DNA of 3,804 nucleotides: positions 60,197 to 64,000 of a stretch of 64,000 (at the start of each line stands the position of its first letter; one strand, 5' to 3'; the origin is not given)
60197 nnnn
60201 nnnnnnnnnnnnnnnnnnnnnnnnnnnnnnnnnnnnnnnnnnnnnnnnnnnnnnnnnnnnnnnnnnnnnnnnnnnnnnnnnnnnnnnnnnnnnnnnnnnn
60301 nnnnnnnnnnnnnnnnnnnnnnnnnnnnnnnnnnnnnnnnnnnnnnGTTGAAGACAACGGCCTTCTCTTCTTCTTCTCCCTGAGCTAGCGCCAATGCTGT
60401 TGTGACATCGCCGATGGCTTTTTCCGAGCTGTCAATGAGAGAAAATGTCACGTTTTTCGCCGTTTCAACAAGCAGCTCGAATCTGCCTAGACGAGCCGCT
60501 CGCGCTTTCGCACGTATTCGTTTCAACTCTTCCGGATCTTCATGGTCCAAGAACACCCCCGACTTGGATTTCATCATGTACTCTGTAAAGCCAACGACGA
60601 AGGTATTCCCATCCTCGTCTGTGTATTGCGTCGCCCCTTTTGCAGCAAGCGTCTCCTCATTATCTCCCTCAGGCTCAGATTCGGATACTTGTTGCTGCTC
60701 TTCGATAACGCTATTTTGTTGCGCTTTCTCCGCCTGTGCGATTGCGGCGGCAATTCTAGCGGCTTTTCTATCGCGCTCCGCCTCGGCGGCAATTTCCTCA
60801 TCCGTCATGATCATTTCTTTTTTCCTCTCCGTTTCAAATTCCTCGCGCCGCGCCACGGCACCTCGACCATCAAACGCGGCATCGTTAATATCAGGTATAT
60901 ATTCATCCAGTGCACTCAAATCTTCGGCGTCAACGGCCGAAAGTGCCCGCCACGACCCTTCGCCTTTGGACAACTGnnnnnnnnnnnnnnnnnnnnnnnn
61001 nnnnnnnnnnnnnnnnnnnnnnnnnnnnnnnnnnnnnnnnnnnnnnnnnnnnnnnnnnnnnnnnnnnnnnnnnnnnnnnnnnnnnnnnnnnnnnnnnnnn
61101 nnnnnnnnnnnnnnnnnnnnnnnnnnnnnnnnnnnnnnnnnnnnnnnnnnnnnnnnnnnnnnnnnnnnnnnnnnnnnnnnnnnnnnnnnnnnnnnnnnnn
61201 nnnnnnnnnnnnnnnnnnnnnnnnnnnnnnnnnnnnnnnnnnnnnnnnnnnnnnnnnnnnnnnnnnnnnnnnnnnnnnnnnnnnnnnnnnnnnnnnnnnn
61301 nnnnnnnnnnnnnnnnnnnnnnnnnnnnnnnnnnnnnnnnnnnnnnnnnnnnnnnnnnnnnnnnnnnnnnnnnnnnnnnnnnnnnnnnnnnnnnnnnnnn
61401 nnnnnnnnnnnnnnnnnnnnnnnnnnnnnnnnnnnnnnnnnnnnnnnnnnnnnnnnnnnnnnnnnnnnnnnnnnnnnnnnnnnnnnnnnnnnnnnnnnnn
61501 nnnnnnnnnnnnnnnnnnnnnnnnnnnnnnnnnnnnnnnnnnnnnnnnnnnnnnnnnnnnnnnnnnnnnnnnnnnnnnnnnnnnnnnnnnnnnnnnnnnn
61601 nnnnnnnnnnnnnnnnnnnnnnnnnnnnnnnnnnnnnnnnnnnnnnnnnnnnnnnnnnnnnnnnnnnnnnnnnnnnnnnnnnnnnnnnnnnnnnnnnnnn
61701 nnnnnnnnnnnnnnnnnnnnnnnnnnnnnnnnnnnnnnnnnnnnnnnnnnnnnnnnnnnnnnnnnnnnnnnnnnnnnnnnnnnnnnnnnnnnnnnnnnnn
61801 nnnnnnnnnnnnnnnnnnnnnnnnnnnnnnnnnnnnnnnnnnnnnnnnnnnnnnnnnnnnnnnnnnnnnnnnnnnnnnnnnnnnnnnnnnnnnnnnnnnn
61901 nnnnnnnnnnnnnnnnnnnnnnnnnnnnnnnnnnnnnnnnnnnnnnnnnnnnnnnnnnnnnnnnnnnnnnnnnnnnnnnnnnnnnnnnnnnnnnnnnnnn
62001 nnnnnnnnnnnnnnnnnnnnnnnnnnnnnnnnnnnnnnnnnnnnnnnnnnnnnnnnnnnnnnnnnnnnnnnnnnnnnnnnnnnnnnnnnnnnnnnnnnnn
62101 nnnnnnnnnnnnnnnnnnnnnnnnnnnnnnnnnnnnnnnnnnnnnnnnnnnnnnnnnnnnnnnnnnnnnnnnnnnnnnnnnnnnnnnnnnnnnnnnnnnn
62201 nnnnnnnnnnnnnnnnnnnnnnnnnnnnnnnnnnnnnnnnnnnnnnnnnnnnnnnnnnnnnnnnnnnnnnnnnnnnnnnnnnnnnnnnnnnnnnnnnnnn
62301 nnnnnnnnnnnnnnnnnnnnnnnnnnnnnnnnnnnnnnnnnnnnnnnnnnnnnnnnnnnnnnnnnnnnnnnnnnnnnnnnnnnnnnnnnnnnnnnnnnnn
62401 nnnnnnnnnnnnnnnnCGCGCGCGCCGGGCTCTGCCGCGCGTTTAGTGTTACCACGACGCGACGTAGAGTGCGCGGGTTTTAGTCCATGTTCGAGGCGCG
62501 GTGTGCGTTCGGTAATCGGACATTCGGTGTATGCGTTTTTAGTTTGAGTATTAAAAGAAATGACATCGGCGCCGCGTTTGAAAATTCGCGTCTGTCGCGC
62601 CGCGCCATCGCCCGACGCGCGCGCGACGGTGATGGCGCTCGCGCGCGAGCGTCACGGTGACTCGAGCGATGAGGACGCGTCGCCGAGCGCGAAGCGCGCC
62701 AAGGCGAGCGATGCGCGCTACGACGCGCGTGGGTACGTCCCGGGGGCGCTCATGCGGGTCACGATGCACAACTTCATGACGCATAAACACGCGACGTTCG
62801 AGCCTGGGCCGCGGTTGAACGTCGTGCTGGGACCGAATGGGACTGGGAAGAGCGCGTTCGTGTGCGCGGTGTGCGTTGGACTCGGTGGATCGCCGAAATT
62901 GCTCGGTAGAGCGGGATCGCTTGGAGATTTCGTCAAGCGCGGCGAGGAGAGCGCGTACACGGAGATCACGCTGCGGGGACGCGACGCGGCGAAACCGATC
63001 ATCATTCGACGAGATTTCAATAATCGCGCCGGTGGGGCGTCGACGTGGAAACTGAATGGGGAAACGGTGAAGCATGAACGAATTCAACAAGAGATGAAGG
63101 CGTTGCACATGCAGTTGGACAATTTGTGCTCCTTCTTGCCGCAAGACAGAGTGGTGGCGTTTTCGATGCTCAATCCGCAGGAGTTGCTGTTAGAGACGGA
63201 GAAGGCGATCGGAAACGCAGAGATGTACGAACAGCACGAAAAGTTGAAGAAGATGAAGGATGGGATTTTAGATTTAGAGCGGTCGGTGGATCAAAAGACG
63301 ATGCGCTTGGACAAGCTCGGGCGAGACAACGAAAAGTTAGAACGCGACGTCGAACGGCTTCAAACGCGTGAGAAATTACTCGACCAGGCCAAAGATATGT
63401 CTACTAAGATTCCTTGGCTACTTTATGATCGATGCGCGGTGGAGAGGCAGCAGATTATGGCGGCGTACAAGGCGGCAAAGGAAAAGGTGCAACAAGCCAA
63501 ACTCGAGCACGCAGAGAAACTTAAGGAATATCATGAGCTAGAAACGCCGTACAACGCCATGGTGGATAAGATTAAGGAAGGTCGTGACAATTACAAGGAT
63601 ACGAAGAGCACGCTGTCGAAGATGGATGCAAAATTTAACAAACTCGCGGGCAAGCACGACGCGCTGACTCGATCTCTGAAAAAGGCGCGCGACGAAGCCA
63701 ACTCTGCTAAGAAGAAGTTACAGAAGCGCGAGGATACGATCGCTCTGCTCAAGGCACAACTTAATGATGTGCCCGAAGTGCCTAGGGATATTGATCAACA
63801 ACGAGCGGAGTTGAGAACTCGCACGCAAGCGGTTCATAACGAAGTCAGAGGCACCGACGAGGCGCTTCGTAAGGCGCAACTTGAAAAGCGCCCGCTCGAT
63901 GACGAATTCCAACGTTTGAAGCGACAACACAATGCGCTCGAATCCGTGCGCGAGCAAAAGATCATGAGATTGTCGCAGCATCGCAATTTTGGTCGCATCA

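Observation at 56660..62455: Intronless 1931-aa ORF built from degenerate ankyrin-like modules with no assignable function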

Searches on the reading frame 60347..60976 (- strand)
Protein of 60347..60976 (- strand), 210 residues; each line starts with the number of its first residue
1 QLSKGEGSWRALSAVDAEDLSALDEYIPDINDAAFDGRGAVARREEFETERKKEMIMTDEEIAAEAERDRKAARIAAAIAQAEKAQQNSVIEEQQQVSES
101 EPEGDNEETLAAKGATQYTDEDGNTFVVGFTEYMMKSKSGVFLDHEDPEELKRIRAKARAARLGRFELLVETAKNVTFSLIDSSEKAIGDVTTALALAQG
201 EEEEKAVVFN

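Call 79: search_protein_families(library=pfam, proteins=[window:60347-60976:-], max_evalue=1)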
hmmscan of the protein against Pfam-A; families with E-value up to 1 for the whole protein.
window:60347-60976:- (210 aa): 1 family
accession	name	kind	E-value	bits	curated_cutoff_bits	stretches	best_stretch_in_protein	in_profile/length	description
PF10483.15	Elong_Iki1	-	0.11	12.4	22.5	1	44-143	172-273/292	Elongator subunit Iki1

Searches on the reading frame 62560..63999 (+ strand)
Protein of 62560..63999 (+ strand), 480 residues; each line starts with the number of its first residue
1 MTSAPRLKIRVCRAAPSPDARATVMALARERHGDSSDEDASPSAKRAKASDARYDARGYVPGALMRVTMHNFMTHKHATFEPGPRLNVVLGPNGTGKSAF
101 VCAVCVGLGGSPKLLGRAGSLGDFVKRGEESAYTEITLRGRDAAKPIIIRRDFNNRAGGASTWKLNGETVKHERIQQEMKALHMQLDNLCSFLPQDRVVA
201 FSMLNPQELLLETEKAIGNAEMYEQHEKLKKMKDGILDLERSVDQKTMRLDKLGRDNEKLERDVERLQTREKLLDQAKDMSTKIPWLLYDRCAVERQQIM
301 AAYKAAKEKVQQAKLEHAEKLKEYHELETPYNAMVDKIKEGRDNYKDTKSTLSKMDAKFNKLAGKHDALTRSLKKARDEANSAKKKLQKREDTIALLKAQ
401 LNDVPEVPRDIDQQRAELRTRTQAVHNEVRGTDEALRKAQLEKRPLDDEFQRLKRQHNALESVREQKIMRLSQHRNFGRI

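Call 32: search_protein_families(library=pfam, proteins=[window:62560-63999:+], max_evalue=0.01)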
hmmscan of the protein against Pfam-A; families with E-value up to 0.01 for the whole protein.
window:62560-63999:+ (480 aa): 6 families
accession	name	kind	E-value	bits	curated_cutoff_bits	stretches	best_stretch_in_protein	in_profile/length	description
PF13476.12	AAA_23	-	1.1e-20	75.6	27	1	66-279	1-168/201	AAA domain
PF02463.25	SMC_N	-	5.6e-10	39.5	40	1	64-189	2-137/220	RecF/RecN/SMC N terminal domain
PF19220.6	Rod_CreS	-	2.5e-06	27.2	100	1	323-457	7-141/359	Crescentin, rod domain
PF06160.17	EzrA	-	1.6e-05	23.9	39.6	1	311-429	339-460/557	Septation ring formation regulator, EzrA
PF13175.12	AAA_15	-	0.0093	16.1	32.1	0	66-382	5-281/374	AAA ATPase domain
PF24423.1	OVT1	-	0.0094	16.8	30.9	1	323-412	2-91/100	Major antigen, helical domain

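Call 33: search_solved_structures(query=window:62560-63999:+, max_evalue=0.00001)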
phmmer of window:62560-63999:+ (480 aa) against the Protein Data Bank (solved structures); distinct sequences matched with E-value up to 0.00001: 29.
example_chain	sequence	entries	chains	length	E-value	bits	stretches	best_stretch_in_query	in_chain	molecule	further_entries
9lwi_I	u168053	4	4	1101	1.6e-53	185.9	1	41-458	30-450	Structural maintenance of chromosomes protein 5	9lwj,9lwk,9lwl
7qcd_A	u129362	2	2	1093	2.1e-36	129.5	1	36-389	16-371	Structural maintenance of chromosomes protein 5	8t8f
7ylm_A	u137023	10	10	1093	2.1e-36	129.5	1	36-389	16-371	Structural maintenance of chromosomes protein 5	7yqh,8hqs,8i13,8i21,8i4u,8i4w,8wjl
7tve_E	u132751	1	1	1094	2.5e-36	129.3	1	36-389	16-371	Structural maintenance of chromosomes protein 5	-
8i4v_A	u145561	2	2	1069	6.1e-34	121.4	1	52-389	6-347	Structural maintenance of chromosomes protein 5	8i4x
9lwi_A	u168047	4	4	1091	1.7e-11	47.4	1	62-197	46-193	Structural maintenance of chromosomes protein 6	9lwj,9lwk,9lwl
8i4x_B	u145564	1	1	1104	1.7e-11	47.4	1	57-138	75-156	Structural maintenance of chromosomes protein 6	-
7qcd_B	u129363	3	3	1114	1.8e-11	47.4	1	57-138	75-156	Structural maintenance of chromosomes protein 6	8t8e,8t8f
7ylm_B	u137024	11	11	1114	1.8e-11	47.4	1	57-138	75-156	SMC6 isoform 1 | Structural maintenance of chromosomes protein 6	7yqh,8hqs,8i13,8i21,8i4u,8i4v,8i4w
7tve_D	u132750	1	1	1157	1.8e-11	47.3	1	57-138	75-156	Structural maintenance of chromosomes protein 6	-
6yvu_A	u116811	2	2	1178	4.9e-09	39.3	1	82-401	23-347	Structural maintenance of chromosomes protein 2,Structural maintenance of chromosomes prot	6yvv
6yvd_C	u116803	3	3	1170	5.3e-09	39.2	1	82-401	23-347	Structural maintenance of chromosomes protein 2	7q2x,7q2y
7qen_A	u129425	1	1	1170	5.3e-09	39.2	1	82-401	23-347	Structural maintenance of chromosomes protein 2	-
6qj1_A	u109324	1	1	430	5.2e-08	36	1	85-255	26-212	Structural maintenance of chromosomes protein,Structural maintenance of chromosomes protei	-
6qj0_A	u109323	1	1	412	7.1e-08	35.5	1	85-242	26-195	Structural maintenance of chromosomes protein,Structural maintenance of chromosomes protei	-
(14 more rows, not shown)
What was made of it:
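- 62560..64000 (+): 5' part of the SMC5 gene (runs off the window), head-to-head neighbour. Pfam AAA_23/SMC_N (call 32); E 1.6e-53 to solved SMC5 chains (call 33)
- The head-to-head SMC5 neighbour is confirmed (calls 32, 33).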
